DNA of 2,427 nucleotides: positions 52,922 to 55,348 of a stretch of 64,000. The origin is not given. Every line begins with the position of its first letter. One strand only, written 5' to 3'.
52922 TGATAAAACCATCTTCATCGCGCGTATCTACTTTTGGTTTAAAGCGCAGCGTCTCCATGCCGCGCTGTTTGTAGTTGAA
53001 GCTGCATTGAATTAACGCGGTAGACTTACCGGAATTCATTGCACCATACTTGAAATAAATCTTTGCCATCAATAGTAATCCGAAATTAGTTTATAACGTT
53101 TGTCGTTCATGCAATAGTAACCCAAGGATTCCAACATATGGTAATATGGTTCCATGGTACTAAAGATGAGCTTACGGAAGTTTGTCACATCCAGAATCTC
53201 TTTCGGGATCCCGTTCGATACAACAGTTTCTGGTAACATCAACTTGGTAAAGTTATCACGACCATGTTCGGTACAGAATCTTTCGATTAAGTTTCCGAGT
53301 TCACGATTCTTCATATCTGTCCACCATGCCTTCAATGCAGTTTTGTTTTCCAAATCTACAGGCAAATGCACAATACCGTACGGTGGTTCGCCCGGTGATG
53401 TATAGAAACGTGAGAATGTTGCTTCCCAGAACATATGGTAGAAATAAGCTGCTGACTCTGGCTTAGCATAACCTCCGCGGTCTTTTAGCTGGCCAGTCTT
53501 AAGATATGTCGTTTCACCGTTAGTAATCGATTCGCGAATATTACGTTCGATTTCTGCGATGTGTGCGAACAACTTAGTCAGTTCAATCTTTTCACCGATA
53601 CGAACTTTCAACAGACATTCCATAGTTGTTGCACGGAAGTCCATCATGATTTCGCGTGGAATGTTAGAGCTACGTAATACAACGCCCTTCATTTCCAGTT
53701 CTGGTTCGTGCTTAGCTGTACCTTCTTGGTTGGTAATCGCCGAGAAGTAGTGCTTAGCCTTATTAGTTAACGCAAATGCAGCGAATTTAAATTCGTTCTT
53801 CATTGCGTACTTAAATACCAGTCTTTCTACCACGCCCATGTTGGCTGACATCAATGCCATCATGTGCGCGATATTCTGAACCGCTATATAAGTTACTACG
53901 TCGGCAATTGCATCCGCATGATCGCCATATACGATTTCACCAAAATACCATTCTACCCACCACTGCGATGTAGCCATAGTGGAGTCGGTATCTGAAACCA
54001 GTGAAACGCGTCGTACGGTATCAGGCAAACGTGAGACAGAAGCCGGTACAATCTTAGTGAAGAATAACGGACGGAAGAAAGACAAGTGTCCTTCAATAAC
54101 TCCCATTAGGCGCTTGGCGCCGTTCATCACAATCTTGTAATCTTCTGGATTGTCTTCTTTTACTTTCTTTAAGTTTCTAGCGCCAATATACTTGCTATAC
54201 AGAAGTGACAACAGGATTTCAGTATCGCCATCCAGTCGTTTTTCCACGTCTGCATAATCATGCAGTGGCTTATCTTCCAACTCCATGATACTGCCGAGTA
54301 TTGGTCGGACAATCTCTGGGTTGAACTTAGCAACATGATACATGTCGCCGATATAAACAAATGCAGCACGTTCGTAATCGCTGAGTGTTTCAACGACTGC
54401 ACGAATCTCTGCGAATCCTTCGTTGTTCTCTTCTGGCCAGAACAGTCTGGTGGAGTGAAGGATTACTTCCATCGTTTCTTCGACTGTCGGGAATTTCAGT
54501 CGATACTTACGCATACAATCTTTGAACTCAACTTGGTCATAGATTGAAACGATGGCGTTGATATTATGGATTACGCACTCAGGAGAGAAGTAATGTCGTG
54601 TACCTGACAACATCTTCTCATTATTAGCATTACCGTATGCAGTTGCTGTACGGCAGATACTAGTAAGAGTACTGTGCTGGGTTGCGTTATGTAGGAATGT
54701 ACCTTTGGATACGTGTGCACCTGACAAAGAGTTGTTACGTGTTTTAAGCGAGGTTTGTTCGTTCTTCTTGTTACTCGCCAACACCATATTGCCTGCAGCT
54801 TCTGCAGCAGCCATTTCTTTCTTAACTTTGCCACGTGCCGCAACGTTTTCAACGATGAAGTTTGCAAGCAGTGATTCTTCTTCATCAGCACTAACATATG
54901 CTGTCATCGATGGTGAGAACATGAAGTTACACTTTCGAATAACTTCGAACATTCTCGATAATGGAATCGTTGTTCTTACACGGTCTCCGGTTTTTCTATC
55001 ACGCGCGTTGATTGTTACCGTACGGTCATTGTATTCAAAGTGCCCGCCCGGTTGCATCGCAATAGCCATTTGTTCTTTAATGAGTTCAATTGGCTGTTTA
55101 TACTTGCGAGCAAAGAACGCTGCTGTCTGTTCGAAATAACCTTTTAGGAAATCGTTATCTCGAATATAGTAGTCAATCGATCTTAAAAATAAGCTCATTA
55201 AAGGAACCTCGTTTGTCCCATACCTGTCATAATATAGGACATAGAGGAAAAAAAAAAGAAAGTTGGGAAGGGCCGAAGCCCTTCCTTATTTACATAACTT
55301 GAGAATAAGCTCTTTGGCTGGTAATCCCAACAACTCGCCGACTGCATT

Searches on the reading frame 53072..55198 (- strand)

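Call 18: search_protein_families(library=phrogs, proteins=[window:53072-55198:-], max_evalue=0.001)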
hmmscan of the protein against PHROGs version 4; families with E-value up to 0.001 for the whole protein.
window:53072-55198:- (709 aa): 2 families
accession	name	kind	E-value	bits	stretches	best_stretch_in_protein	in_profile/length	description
phrog_2927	-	DNA, RNA and nucleotide metabolism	1.3e-237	791.8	1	2-709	5-710/710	DNA polymerase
phrog_262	-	DNA, RNA and nucleotide metabolism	2.1e-05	23.8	0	83-196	439-561/856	DNA polymerase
